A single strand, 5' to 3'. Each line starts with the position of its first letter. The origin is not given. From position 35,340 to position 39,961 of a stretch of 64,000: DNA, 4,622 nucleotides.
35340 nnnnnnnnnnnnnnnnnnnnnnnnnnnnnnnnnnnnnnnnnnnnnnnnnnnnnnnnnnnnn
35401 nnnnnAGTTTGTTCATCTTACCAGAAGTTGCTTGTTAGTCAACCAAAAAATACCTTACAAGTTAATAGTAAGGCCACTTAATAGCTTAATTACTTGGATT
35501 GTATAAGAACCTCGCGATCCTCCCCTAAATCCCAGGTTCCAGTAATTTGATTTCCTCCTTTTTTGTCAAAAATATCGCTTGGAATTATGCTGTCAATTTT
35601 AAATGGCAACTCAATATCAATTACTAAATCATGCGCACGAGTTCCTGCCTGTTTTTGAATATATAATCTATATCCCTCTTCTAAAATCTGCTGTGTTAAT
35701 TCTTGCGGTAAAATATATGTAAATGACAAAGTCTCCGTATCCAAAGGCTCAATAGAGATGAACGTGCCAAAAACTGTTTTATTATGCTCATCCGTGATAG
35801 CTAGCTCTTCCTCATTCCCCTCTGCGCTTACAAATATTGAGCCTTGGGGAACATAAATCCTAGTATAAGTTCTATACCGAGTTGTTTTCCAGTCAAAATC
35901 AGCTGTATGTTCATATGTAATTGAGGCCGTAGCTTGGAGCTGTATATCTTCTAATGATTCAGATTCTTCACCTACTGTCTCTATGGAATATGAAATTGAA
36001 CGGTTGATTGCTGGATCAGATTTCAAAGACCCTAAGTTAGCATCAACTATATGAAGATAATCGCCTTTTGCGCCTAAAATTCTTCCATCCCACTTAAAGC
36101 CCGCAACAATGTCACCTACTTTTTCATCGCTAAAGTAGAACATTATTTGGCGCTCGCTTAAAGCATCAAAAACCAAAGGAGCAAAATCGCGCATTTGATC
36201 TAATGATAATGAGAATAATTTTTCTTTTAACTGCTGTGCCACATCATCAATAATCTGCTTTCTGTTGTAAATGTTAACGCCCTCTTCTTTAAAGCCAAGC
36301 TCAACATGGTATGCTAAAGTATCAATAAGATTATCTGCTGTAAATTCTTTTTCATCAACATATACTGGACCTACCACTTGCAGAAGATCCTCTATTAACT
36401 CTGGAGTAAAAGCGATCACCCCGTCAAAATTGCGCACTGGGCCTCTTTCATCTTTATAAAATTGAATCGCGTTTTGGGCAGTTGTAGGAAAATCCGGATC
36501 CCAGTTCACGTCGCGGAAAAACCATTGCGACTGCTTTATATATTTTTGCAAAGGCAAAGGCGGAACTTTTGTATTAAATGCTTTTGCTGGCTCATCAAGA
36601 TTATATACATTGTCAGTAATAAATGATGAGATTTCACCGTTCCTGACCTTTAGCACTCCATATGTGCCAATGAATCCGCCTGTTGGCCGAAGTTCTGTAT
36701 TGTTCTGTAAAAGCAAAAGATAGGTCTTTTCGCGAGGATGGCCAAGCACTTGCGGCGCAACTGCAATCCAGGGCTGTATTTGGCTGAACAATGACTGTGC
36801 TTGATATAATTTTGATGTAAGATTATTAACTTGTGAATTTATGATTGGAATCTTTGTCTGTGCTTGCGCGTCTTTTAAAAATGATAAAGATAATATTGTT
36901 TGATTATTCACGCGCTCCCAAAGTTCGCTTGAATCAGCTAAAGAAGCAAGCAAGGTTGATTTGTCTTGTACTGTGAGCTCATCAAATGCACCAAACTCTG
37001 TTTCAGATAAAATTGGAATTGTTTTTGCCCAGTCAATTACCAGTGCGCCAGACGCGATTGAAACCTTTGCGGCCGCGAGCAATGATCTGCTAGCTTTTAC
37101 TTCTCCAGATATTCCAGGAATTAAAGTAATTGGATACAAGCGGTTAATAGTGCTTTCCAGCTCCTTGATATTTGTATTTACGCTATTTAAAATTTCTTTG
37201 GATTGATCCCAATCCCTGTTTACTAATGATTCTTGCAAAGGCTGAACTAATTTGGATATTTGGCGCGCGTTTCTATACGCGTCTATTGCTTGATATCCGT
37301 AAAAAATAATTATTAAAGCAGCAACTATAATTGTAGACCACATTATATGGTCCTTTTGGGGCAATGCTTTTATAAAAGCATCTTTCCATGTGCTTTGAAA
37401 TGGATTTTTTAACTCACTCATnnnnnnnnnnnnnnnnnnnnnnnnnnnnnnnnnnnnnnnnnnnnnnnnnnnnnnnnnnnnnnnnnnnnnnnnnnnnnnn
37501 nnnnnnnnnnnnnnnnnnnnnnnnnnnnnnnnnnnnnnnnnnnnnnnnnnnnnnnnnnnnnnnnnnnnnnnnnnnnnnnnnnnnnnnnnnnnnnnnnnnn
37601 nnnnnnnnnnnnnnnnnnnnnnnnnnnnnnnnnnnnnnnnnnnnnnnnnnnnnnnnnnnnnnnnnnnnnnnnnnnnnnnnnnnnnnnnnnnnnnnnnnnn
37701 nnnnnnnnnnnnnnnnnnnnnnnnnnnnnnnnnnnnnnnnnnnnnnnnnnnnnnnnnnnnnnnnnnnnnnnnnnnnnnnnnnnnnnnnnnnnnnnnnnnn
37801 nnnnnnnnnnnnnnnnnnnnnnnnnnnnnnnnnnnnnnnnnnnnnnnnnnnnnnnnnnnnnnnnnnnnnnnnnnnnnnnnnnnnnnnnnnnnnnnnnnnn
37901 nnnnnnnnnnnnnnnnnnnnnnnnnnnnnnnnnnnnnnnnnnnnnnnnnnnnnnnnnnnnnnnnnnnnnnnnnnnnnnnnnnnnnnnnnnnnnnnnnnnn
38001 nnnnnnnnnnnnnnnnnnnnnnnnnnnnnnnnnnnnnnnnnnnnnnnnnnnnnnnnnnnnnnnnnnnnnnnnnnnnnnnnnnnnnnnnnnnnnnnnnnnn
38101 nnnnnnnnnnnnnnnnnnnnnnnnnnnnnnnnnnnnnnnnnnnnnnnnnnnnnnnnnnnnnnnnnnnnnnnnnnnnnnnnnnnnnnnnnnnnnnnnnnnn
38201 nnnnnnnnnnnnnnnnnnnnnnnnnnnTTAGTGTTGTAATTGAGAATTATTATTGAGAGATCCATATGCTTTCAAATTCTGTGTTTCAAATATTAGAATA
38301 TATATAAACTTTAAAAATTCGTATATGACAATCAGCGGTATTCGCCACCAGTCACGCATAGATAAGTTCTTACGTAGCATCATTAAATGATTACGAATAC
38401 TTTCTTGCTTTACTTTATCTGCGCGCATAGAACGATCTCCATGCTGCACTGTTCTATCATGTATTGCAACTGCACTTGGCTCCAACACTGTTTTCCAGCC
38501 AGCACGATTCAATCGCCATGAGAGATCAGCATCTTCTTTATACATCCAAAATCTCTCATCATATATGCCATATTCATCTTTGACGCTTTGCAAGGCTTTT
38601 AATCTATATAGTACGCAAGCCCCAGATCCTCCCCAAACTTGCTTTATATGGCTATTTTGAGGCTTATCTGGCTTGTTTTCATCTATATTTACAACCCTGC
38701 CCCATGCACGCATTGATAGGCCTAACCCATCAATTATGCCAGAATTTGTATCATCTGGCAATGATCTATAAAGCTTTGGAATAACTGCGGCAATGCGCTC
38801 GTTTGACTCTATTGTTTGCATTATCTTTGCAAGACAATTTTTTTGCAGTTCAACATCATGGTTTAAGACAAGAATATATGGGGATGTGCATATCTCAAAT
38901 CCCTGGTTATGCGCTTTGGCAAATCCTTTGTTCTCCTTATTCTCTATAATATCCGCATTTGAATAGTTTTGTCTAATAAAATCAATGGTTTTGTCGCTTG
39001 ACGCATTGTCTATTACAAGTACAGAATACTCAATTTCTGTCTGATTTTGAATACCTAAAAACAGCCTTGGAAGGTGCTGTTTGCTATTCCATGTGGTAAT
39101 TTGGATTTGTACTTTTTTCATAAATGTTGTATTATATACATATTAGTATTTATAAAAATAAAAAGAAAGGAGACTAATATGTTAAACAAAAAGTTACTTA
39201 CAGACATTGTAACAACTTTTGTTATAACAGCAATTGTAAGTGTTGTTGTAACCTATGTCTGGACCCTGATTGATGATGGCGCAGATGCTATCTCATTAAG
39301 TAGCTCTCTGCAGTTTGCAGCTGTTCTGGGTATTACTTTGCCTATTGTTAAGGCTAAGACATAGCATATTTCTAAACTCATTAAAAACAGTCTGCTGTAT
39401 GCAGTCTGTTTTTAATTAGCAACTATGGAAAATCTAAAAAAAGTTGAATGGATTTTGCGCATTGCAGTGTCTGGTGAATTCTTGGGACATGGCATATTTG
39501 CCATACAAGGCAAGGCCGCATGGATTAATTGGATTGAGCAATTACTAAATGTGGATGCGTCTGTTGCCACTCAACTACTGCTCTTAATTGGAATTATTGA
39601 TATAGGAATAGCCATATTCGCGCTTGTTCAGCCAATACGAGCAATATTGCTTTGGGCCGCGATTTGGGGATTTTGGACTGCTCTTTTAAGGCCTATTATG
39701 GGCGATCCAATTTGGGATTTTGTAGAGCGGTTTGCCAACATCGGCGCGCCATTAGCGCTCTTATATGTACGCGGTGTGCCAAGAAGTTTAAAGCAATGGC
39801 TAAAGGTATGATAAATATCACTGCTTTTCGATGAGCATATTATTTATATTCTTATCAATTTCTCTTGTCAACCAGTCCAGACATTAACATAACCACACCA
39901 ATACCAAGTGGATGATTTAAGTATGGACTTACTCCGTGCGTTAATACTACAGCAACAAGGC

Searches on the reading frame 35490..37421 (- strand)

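Call 52: search_protein_families(library=ncbifam, proteins=[window:35490-37421:-], max_evalue=0.1)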
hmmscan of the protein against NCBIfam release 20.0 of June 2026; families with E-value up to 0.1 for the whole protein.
window:35490-37421:- (643 aa): 0 families

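Call 78: search_protein_families(library=pfam, proteins=[window:35490-37421:-], max_evalue=0.01)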
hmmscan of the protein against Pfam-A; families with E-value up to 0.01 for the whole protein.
window:35490-37421:- (643 aa): 1 family
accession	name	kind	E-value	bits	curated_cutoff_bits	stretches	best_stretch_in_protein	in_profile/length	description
PF13196.11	DUF4012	-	2.3e-34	119.4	28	1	231-371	3-141/144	Protein of unknown function (DUF4012)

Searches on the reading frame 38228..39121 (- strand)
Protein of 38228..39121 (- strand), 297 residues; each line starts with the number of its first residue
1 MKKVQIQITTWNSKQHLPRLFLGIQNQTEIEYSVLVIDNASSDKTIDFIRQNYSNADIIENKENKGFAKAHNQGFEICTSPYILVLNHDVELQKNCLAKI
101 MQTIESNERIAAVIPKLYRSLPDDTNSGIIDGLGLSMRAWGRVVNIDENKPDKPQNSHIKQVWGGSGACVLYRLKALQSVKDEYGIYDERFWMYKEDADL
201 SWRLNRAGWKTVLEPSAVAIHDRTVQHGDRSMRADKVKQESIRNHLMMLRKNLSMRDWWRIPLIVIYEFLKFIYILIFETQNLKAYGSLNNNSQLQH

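Call 5: search_protein_families(library=pfam, proteins=[window:38228-39121:-], max_evalue=1)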
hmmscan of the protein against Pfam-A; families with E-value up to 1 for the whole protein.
window:38228-39121:- (297 aa): 4 families
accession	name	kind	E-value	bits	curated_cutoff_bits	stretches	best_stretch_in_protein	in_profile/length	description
PF00535.33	Glycos_transf_2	-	1.1e-20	74.7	23.3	1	8-119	4-118/168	Glycosyl transferase family 2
PF13641.12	Glyco_tranf_2_3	-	5.9e-12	46.5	27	1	5-221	4-211/230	Glycosyltransferase like family 2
PF10111.15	Glyco_tranf_2_2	-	7.6e-07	29.3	27.3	1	25-107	23-109/276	Glycosyltransferase like family 2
PF13632.12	Glyco_trans_2_3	-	5.5e-06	26.8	27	1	82-224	1-125/198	Glycosyl transferase family group 2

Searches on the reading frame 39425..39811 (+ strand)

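Call 5: search_protein_families(library=pfam, proteins=[window:39425-39811:+], max_evalue=1)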
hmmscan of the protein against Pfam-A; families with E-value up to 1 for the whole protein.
window:39425-39811:+ (128 aa): 1 family
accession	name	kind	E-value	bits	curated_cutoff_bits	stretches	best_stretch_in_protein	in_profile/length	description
PF07681.17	DoxX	-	0.068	14.2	23.6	1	10-65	4-58/85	DoxX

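Call 52: search_protein_families(library=ncbifam, proteins=[window:39425-39811:+], max_evalue=0.1)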
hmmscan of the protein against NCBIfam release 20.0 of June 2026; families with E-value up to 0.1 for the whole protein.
window:39425-39811:+ (128 aa): 2 families
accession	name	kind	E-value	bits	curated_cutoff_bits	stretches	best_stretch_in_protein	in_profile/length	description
TIGR02829.1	spore_III_AE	equivalog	0.0043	16.3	247.45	1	43-105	290-354/381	stage III sporulation protein AE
NF041120.1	RqcH_arch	equivalog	0.089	11.5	400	1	14-43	540-569/645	ribosome rescue protein RqcH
